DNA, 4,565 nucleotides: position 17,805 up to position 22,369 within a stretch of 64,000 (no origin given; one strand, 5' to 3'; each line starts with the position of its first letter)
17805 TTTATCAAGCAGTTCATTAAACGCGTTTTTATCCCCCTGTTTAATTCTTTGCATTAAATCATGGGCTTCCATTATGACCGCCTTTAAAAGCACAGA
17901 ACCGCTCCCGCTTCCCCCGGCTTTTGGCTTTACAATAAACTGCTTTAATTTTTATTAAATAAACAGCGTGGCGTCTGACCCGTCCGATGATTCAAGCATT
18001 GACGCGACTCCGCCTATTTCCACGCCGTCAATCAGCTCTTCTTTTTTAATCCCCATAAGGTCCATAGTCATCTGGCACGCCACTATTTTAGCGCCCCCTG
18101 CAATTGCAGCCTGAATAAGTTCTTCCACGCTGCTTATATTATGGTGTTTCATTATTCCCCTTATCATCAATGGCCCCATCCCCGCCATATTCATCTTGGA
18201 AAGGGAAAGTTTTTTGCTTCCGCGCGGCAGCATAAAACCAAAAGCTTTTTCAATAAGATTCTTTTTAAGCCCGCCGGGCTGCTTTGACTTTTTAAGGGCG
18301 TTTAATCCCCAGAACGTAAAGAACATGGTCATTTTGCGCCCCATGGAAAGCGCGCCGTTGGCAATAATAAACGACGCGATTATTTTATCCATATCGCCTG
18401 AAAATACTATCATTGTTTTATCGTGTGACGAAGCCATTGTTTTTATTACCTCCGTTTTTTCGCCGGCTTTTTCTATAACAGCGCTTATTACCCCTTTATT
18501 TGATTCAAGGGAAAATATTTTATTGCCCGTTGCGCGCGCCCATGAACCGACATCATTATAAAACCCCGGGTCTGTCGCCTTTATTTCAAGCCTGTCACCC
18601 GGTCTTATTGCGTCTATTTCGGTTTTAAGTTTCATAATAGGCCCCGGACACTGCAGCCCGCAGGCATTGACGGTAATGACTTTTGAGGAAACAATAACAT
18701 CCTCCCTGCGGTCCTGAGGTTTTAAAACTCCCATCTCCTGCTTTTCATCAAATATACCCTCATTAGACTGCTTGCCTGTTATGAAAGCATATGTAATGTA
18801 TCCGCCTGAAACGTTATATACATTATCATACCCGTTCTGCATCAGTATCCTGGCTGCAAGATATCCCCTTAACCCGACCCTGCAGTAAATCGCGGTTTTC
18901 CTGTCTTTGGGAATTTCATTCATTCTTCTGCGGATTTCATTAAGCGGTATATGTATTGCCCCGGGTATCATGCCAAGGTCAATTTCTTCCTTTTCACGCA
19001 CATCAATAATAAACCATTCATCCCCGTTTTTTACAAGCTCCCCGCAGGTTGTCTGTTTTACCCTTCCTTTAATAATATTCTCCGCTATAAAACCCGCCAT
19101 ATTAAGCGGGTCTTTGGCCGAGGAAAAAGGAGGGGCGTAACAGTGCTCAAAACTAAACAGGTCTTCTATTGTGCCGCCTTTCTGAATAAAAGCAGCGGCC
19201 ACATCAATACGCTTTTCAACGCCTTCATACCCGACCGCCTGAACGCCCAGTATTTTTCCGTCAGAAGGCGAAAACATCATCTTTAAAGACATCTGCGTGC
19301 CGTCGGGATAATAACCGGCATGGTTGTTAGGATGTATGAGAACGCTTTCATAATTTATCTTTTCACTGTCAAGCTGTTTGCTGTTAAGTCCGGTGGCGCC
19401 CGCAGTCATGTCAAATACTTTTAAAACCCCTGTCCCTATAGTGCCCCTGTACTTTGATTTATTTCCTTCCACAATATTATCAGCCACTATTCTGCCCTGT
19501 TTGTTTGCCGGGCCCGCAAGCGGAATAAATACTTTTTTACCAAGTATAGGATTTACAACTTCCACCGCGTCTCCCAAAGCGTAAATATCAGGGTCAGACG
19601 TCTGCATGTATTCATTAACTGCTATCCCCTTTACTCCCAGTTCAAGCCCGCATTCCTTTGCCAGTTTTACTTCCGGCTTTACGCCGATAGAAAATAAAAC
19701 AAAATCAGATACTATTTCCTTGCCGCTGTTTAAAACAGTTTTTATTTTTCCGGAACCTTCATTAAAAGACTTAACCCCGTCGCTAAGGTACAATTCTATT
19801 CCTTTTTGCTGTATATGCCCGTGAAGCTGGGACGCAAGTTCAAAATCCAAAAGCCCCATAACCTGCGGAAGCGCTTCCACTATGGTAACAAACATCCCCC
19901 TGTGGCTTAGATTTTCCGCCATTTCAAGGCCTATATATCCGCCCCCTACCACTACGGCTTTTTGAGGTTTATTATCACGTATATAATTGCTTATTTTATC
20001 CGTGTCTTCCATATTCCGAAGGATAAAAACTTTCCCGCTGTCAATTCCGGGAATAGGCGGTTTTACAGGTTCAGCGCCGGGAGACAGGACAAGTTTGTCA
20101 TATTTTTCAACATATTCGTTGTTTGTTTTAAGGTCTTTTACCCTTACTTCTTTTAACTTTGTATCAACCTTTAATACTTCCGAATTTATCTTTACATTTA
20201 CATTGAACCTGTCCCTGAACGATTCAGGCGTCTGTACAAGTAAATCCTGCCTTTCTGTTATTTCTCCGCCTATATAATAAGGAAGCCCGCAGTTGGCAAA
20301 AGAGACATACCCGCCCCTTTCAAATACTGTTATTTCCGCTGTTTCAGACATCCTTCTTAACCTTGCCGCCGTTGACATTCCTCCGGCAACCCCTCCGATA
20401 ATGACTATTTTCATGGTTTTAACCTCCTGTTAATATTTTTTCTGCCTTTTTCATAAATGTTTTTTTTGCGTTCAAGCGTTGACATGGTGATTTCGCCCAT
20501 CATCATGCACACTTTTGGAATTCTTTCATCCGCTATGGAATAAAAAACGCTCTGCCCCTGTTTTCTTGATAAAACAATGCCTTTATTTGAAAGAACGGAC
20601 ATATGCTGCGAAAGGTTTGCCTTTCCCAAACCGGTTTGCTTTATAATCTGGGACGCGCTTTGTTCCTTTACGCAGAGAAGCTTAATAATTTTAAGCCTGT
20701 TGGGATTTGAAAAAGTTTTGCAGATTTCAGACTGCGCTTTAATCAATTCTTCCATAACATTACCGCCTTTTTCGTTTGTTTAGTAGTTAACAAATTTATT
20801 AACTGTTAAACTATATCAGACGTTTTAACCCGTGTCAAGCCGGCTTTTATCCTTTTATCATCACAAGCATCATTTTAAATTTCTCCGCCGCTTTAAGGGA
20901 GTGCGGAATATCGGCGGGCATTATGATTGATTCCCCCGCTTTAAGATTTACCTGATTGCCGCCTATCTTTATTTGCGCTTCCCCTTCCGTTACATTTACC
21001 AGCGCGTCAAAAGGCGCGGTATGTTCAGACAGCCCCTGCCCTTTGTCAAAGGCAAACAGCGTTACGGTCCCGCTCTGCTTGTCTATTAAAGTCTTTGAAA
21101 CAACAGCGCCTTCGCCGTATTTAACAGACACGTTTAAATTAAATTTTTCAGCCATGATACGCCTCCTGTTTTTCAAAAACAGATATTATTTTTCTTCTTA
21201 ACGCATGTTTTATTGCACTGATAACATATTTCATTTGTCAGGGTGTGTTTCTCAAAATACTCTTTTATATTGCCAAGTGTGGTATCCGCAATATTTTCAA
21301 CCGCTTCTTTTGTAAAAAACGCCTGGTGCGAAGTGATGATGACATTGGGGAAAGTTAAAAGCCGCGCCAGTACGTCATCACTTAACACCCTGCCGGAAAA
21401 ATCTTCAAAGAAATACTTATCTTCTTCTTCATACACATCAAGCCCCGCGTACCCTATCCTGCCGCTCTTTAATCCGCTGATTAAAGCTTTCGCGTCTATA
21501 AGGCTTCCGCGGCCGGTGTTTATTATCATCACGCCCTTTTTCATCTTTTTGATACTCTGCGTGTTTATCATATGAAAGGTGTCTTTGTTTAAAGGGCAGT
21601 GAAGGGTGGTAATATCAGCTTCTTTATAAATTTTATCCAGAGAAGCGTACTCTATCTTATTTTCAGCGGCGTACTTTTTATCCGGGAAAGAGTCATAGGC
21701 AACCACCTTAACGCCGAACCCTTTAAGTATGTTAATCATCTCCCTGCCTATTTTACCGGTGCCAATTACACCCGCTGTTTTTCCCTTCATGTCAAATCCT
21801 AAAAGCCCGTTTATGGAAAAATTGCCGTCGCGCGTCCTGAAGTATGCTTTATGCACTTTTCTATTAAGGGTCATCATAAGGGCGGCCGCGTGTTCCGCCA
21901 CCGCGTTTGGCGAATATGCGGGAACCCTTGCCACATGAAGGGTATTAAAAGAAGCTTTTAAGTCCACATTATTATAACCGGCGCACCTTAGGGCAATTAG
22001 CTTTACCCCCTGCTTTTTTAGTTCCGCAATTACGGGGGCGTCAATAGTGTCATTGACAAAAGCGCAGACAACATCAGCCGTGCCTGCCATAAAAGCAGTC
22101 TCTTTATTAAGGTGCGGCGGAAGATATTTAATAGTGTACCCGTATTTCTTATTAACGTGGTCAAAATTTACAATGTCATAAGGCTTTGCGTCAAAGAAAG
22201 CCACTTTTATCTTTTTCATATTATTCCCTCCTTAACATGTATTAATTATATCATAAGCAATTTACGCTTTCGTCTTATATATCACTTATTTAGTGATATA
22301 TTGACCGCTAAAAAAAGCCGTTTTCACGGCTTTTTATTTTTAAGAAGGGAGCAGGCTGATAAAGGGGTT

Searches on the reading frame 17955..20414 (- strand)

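Call 7: search_protein_families(library=ncbifam, proteins=[window:17955-20414:-])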
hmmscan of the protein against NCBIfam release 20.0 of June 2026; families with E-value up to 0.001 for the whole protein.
window:17955-20414:- (819 aa): 71 families (the best 25 are shown)
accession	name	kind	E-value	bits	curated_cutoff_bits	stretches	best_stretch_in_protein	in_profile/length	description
TIGR03385.1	CoA_CoA_reduc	equivalog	2.5e-153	511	578.8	1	2-441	1-439/439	CoA-disulfide reductase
NF007123.0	PRK09564.1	equivalog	8.8e-120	400.4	458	1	1-444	1-443/444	CoA-disulfide reductase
NF010037.0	PRK13512.1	equivalog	6.1e-113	378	394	1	1-444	2-437/438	CoA-disulfide reductase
NF046103.1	NOXase_Strep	equivalog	1.7e-67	228.3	600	1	2-444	1-441/442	H2O-forming NADH oxidase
TIGR02374.1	nitri_red_nirB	equivalog_domain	9.5e-55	186.4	578.35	1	3-342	1-329/794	nitrite reductase large subunit NirB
NF003437.0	PRK04965.1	equivalog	7e-46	156.9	392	1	2-287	4-278/378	NADH:flavorubredoxin reductase NorW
NF045765.1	PhenlGlyoxDHPadH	equivalog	2.7e-45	155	475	1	3-344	5-338/416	NADH-dependent phenylglyoxylate dehydrogenase subunit epsilon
NF042949.2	3PPDioc_HcaD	equivalog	4.5e-41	140.9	450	1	2-319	3-310/386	3-phenylpropionate/cinnamic acid dioxygenase ferredoxin--NAD(+) reductase subunit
NF011565.0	PRK14989.1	subfamily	1.5e-37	129.1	883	1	2-343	5-335/847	nitrite reductase large subunit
TIGR01350.1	lipoamide_DH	equivalog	3.7e-37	128.1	408.8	1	88-422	117-436/461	dihydrolipoyl dehydrogenase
NF003585.0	PRK05249.1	equivalog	3.7e-34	118.1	465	1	88-419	123-436/464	Si-specific NAD(P)(+) transhydrogenase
TIGR02053.1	MerA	equivalog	4.3e-34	118.3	454.45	1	82-426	108-439/465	mercury(II) reductase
NF004943.0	PRK06292.2-1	equivalog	8.3e-32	110.5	432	1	73-424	102-439/456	dihydrolipoyl dehydrogenase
NF007286.0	PRK09754.1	equivalog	9.7e-32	110.2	447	1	3-285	6-278/400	phenylpropionate dioxygenase ferredoxin reductase subunit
NF041682.1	ant_diox_AndAa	equivalog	1.5e-27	96.3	650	1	60-319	63-314/406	anthranilate 1,2-dioxygenase system ferredoxin--NAD(+) reductase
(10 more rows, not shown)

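Call 8: search_protein_families(library=pfam, proteins=[window:17955-20414:-])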
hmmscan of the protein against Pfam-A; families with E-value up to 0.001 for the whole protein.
window:17955-20414:- (819 aa): 10 families
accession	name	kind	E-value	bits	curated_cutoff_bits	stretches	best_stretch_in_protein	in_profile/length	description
PF07992.20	Pyr_redox_2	-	5.6e-61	206.9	26.1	1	1-288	1-278/291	Pyridine nucleotide-disulphide oxidoreductase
PF13686.11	DrsE_2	-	5.9e-54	182.7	25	1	665-818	3-156/156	DsrE/DsrF/DrsH-like family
PF01206.22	TusA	-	1.3e-18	67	28.6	1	580-649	1-70/70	Sulfurtransferase TusA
PF00070.33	Pyr_redox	-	1.3e-16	61.3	22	1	152-227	1-77/82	Pyridine nucleotide-disulphide oxidoreductase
PF00581.25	Rhodanese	-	1.8e-15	57.7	22.2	1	465-539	12-96/102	Rhodanese-like domain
PF02852.28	Pyr_redox_dim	-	1.3e-14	54.8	25.3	1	332-433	5-105/110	Pyridine nucleotide-disulphide oxidoreductase, dimerisation domain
PF13738.12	Pyr_redox_3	-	3.9e-10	39.9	30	1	65-281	89-305/305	Pyridine nucleotide-disulphide oxidoreductase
PF13450.12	NAD_binding_8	-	7e-07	29.9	21.9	0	155-187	1-33/68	NAD(P)-binding Rossmann-like domain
PF02635.20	DsrE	-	8.1e-07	29.7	22.7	1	761-816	58-113/116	DsrE/DsrF-like family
PF01266.30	DAO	-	1.7e-06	28.3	27.9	0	153-181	2-30/353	FAD dependent oxidoreductase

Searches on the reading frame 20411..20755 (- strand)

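Call 7: search_protein_families(library=ncbifam, proteins=[window:20411-20755:-])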
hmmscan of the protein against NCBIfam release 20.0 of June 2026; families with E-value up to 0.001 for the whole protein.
window:20411-20755:- (114 aa): 9 families
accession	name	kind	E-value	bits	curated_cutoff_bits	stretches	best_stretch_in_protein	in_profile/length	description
NF033788.1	HTH_metalloreg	subfamily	9.3e-21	73.4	55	1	9-81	2-75/77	metalloregulator ArsR/SmtB family transcription factor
NF033789.1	repress_SdpR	subfamily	1.5e-13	50.4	100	1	13-75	3-65/79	autorepressor SdpR family transcription factor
NF045707.1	Dbac_1936_reg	equivalog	2.7e-12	46.5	115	1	5-99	4-98/99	ArsR/SmtB-type metalloregulator TsoR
NF040642.1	sulf_sens_BigR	equivalog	1.9e-11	43.9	155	1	8-84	10-86/95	sulfite-sensing transcriptional repressor BigR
NF047906.1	CdPbTransRegCmtR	equivalog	1.3e-09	37.9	150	1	6-93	9-96/104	Cd(II)/Pb(II)-sensing metalloregulatory transcriptional regulator CmtR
NF052532.1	TransRegPagRBaca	equivalog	1.8e-08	34.3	170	1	6-88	15-97/99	transcriptional repressor PagR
NF041413.1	ArsR_Rv2640c_fam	equivalog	2.5e-08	34.3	155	1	13-86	37-113/118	Rv2640c family ArsR-like transcriptional regulator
NF053755.1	MsvR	equivalog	7.1e-08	32.4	220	1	11-66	6-61/236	transcriptional factor MsvR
NF007528.0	PRK10141.1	subfamily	7.1e-07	29.1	97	1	11-86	9-84/117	metalloregulator ArsR/SmtB family transcription factor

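Call 8: search_protein_families(library=pfam, proteins=[window:20411-20755:-])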
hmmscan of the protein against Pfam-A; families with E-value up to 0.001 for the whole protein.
window:20411-20755:- (114 aa): 3 families
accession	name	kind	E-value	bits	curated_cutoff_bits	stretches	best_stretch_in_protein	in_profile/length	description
PF01022.26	HTH_5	-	8e-11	42.1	22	1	17-61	1-45/47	Bacterial regulatory protein, arsR family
PF12840.13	HTH_20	-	2.3e-05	24.7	27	1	15-61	1-48/51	Helix-turn-helix domain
PF13601.12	HTH_34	-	0.0002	21.9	27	1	20-66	2-49/80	Winged helix DNA-binding domain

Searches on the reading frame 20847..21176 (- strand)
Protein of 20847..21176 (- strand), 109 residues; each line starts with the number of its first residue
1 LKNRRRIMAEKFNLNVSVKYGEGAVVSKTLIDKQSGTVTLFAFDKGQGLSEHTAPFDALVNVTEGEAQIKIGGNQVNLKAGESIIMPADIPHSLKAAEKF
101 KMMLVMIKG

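Call 7: search_protein_families(library=ncbifam, proteins=[window:20847-21176:-])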
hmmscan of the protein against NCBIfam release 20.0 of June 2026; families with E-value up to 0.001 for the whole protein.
window:20847-21176:- (109 aa): 1 family
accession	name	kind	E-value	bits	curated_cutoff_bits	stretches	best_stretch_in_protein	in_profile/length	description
TIGR00218.1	manA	equivalog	0.00097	18.4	116.2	1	58-97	312-352/359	mannose-6-phosphate isomerase, class I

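Call 8: search_protein_families(library=pfam, proteins=[window:20847-21176:-])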
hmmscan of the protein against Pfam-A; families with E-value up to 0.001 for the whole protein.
window:20847-21176:- (109 aa): 4 families
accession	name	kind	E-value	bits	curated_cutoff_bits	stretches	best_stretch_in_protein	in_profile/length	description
PF07883.17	Cupin_2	-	4.3e-10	39.6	27.2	1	40-107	2-69/70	Cupin domain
PF02311.25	AraC_binding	-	6e-07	29.7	21.1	1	45-98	12-65/135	AraC-like ligand binding domain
PF21621.3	MPI_cupin_dom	-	2.3e-05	24.7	27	1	58-90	31-63/79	Mannose-6-phosphate isomerase, cupin domain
PF05899.18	Cupin_3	-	0.00013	22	23.5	1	34-98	3-68/74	EutQ-like cupin domain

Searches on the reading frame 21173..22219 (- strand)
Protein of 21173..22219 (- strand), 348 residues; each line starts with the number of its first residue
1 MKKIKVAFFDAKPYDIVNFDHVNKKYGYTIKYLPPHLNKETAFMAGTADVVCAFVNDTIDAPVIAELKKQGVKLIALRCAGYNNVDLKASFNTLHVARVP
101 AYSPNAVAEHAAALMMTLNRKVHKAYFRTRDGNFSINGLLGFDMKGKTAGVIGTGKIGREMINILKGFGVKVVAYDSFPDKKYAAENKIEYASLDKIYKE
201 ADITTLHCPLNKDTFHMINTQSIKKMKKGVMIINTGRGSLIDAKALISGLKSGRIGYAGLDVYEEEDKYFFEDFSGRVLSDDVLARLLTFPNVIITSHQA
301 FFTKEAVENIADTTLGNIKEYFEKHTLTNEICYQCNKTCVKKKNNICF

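Call 7: search_protein_families(library=ncbifam, proteins=[window:21173-22219:-])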
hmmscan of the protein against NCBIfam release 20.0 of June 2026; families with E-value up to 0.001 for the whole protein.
window:21173-22219:- (348 aa): 24 families
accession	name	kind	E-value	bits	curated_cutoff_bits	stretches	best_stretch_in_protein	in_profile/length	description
NF000492.1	vanH_gen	exception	4e-70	236.3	540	1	12-320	7-309/312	D-lactate dehydrogenase VanH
NF000371.1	vanH_Agroup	exception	6.3e-58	196.5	700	1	1-321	1-315/322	VanH-A/VanH-Pt family D-lactate dehydrogenase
NF006374.0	PRK08605.1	subfamily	6.9e-58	196.3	356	1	48-317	46-317/332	D-lactate dehydrogenase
NF000151.1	vanH-Ac1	exception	2.5e-55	188.2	750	1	45-321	76-347/351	D-lactate dehydrogenase VanH-Ac1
TIGR01327.1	PGDH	equivalog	4.9e-55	187.3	454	1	47-330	40-309/525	phosphoglycerate dehydrogenase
NF000112.1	vanH-Amyco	exception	2.6e-54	184.8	625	1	63-320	87-338/348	VanH-AOV family D-lactate dehydrogenase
NF000004.1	vanH-D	exception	3.9e-54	183.9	550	1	2-319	3-314/323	D-lactate dehydrogenase VanH-D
NF000128.1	vanH-Sc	exception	6e-53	180.1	650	1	33-317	48-326/337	D-lactate dehydrogenase VanH-Sc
NF009127.0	PRK12480.1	equivalog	4.2e-52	177.2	579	1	5-315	3-313/330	D-lactate dehydrogenase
NF009714.1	PRK13243.1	equivalog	1.6e-51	175.6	455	1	47-318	45-309/332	glyoxylate reductase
NF005387.0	PRK06932.1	equivalog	1e-43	149.5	492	1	59-324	55-312/314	2-hydroxyacid dehydrogenase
NF005069.0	PRK06487.1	equivalog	2.3e-43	148.5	448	1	58-327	58-316/320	2-hydroxyacid dehydrogenase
NF006263.0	PRK08410.1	equivalog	5.9e-42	144.1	389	1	5-324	2-309/311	D-2-hydroxyacid dehydrogenase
NF008759.0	PRK11790.1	equivalog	9.3e-41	139.8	404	1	62-326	69-321/410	phosphoglycerate dehydrogenase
NF005750.0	PRK07574.1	equivalog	7.9e-33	114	329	1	71-263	114-311/386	NAD-dependent formate dehydrogenase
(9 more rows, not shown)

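Call 8: search_protein_families(library=pfam, proteins=[window:21173-22219:-])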
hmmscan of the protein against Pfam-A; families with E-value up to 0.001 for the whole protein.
window:21173-22219:- (348 aa): 6 families
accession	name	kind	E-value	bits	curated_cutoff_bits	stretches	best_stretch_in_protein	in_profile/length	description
PF02826.25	2-Hacid_dh_C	-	6.3e-54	182.5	25.1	1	113-300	2-178/178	D-isomer specific 2-hydroxyacid dehydrogenase, NAD binding domain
PF00389.36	2-Hacid_dh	-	3.9e-27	95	24.6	1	6-331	1-133/134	D-isomer specific 2-hydroxyacid dehydrogenase, catalytic domain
PF03446.21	NAD_binding_2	-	1.3e-06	29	21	1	150-255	3-112/161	NAD binding domain of 6-phosphogluconate dehydrogenase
PF00670.27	AdoHcyase_NAD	-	0.00014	22.5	27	1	144-244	21-119/162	S-adenosyl-L-homocysteine hydrolase, NAD binding domain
PF01262.27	AlaDh_PNT_C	-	0.00094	19.1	23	0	150-233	32-126/214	Alanine dehydrogenase/PNT, C-terminal domain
PF03720.21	UDPG_MGDP_dh_C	-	0.00098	19.9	30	0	160-235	21-97/103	UDP-glucose/GDP-mannose dehydrogenase family, UDP binding domain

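Call 57: find_homologous_proteins(query=window:21173-22219:-, max_evalue=1e-60)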
Query window:21173-22219:- (348 aa): 8000 proteins with E <= 1e-60 among 8000 candidates; the best 120 are listed.
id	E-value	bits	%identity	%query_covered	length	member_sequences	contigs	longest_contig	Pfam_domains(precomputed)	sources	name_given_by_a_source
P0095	2.9e-231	784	100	100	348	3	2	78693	PF03446.22,PF00389.37,PF02826.26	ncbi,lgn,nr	ncbi:MAG: 2-hydroxyacid dehydrogenase [Candidatus Goldbacteria bacterium]|nr:2-hydroxyacid dehydroge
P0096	4.8e-216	734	93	100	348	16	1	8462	PF03446.22,PF00389.37,PF02826.26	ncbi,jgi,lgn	-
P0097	1.9e-174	598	73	100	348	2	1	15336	PF00389.37,PF02826.26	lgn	-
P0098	3.2e-164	564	69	100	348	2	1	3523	PF00389.37,PF02826.26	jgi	jgi:D-lactate dehydrogenase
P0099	7.9e-159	546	68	100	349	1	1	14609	PF03446.22,PF00389.37,PF02826.26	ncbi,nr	ncbi:MAG: 2-hydroxyacid dehydrogenase [Spirochaetia bacterium]|nr:2-hydroxyacid dehydrogenase [Spiro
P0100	2.8e-158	544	69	100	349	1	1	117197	PF00670.28,PF03446.22,PF00389.37,PF02826.26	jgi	jgi:D-lactate dehydrogenase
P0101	6.6e-158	543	69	100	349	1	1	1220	PF03446.22,PF00389.37,PF02826.26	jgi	jgi:D-lactate dehydrogenase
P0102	3.2e-157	541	68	100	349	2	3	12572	PF03446.22,PF00389.37,PF02826.26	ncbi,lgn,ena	-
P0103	1.6e-155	535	67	100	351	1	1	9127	PF00670.28,PF03446.22,PF00389.37,PF02826.26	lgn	-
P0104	5.1e-155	534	67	100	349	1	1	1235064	PF03446.22,PF00389.37,PF02826.26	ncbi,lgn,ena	-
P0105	2.0e-154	532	67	99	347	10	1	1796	PF00670.28,PF03446.22,PF00389.37,PF02826.26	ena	-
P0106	4.3e-152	524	66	100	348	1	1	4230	PF00670.28,PF03446.22,PF00389.37,PF02826.26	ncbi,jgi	-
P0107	4.7e-152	524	67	99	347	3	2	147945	PF00389.37,PF02826.26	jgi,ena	-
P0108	6.2e-152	524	65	99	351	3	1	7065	PF00389.37,PF02826.26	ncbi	-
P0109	7.5e-152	523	66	100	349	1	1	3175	PF00389.37,PF02826.26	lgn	-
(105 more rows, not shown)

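Call 58: find_encoding_contigs(protein=P0097, flank=2500, max_places=1)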
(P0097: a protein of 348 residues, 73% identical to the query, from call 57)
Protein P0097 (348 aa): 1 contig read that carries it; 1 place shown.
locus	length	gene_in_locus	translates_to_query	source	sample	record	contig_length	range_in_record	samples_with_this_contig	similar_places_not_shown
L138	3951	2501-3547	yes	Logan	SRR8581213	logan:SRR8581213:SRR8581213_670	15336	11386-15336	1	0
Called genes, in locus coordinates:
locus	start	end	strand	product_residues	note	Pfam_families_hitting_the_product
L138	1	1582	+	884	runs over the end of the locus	-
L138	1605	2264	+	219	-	PF22175:Ogg-HhH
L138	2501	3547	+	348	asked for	PF00389:2-Hacid_dh, PF02826:2-Hacid_dh_C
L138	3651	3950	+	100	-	?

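Call 59: find_encoding_contigs(protein=P0100, flank=2500, max_places=1)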
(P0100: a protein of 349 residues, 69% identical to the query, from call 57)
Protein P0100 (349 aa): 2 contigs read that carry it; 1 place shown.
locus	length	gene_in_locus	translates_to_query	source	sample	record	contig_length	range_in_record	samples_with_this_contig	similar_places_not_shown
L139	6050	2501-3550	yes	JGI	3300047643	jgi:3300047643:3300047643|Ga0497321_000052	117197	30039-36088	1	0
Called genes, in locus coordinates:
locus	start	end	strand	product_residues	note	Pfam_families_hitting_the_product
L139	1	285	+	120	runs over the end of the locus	PF01740:STAS, PF13466:STAS_2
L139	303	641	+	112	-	PF01740:STAS, PF13466:STAS_2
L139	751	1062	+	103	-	-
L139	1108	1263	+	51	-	-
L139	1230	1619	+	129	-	-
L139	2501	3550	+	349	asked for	PF00389:2-Hacid_dh, PF02826:2-Hacid_dh_C, PF00670:AdoHcyase_NAD (weak), PF03446:NAD_binding_2 (weak)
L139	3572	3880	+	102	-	PF02311:AraC_binding (weak), PF07883:Cupin_2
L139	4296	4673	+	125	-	PF07009:NusG_II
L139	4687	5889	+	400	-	PF07456:Hpre_diP_synt_I, PF02361:CbiQ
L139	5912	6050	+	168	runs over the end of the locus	PF27139:Aq_1264_TM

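Call 60: find_encoding_contigs(protein=P0104, flank=2500, max_places=1)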
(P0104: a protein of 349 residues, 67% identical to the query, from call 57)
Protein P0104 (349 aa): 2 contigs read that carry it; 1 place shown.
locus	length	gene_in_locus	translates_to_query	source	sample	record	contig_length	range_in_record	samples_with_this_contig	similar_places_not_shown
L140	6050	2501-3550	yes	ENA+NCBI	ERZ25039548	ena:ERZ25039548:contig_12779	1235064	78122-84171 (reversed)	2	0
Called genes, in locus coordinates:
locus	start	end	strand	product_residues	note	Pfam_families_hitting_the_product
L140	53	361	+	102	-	-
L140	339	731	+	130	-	-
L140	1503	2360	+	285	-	PF00037:Fer4 (weak), PF12797:Fer4_2 (weak), PF12837:Fer4_6, PF13237:Fer4_10, PF14697:Fer4_21 (weak), PF25160:LdpA_Fe-S-bd (faint), PF12838:Fer4_7 (weak), PF27217:AF_0155, +1 more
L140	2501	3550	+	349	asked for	PF00389:2-Hacid_dh, PF02826:2-Hacid_dh_C, PF03446:NAD_binding_2 (weak)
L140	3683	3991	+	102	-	PF02311:AraC_binding, PF07883:Cupin_2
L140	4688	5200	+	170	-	PF27139:Aq_1264_TM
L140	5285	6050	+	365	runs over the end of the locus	-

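Call 61: find_encoding_contigs(protein=P0099, flank=2500, max_places=1)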
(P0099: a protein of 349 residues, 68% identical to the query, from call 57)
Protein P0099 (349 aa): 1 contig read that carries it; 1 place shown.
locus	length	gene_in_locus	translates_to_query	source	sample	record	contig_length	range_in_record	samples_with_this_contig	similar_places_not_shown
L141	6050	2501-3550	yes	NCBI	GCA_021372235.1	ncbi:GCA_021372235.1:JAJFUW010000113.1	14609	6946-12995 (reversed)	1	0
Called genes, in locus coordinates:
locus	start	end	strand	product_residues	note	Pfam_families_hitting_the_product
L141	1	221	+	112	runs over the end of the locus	PF01740:STAS, PF13466:STAS_2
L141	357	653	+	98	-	-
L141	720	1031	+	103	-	-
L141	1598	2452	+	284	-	PF00037:Fer4 (weak), PF12837:Fer4_6 (weak), PF12838:Fer4_7 (faint), PF13187:Fer4_9 (weak), PF13237:Fer4_10, PF14697:Fer4_21 (weak), PF13484:Fer4_16 (faint), PF27217:AF_0155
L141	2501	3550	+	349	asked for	PF00389:2-Hacid_dh, PF02826:2-Hacid_dh_C, PF03446:NAD_binding_2 (weak)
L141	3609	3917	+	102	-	PF07883:Cupin_2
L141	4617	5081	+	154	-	PF02082:Rrf2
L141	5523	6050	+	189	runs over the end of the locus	PF04542:Sigma70_r2, PF08281:Sigma70_r4_2, PF04545:Sigma70_r4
